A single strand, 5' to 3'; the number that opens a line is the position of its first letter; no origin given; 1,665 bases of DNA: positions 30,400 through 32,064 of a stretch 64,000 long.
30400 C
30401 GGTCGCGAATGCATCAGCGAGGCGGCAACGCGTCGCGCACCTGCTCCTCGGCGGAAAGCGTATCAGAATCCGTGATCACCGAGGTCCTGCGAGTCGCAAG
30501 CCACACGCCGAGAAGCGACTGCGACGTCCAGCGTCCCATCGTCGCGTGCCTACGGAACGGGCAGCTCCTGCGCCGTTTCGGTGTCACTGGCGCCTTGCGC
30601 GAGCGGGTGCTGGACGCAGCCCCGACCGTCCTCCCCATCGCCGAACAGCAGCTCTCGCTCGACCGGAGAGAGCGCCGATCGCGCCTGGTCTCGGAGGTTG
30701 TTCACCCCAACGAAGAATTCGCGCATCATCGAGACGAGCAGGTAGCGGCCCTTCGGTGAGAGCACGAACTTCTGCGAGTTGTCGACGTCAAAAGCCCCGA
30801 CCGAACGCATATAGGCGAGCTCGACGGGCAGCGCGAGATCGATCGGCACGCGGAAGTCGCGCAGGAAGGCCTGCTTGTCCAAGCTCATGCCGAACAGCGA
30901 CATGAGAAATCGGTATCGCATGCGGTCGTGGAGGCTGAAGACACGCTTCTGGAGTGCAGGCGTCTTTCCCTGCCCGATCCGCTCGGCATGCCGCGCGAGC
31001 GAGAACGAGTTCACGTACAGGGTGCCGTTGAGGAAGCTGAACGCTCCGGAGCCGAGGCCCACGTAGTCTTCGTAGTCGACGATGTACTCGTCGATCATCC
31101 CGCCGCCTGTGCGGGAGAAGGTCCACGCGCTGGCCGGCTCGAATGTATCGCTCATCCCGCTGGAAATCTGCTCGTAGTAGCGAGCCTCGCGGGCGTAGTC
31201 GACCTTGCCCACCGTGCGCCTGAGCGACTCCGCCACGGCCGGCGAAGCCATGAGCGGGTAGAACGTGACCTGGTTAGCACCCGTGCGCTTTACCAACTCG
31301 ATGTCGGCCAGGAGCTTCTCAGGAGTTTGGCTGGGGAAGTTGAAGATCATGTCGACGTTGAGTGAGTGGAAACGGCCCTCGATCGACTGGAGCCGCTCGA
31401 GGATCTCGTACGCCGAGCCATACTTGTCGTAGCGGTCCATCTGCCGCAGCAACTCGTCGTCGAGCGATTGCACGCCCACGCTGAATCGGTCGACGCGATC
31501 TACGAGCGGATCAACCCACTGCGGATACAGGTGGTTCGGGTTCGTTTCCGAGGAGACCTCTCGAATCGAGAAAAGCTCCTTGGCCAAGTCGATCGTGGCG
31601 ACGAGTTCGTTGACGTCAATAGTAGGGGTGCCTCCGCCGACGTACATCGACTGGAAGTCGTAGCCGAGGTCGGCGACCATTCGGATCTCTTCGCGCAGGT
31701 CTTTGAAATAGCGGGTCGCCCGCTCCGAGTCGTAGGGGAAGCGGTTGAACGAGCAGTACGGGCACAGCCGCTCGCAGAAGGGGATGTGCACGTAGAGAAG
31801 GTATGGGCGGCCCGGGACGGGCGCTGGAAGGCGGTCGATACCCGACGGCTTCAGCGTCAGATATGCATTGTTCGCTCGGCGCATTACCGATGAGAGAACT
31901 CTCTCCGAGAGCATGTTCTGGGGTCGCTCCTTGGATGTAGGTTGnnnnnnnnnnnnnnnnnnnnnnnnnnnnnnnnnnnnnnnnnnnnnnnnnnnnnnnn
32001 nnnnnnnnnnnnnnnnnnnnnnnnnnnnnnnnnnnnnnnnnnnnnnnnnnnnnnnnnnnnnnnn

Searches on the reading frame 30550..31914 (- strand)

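Call 54: search_protein_families(library=pfam, proteins=[window:30550-31914:-], max_evalue=0.00001)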
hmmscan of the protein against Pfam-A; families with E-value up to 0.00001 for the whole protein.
window:30550-31914:- (454 aa): 1 family
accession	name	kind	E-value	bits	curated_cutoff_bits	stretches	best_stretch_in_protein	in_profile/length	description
PF04055.27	Radical_SAM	-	1.7e-20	74.3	29.5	1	41-207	1-165/166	Radical SAM superfamily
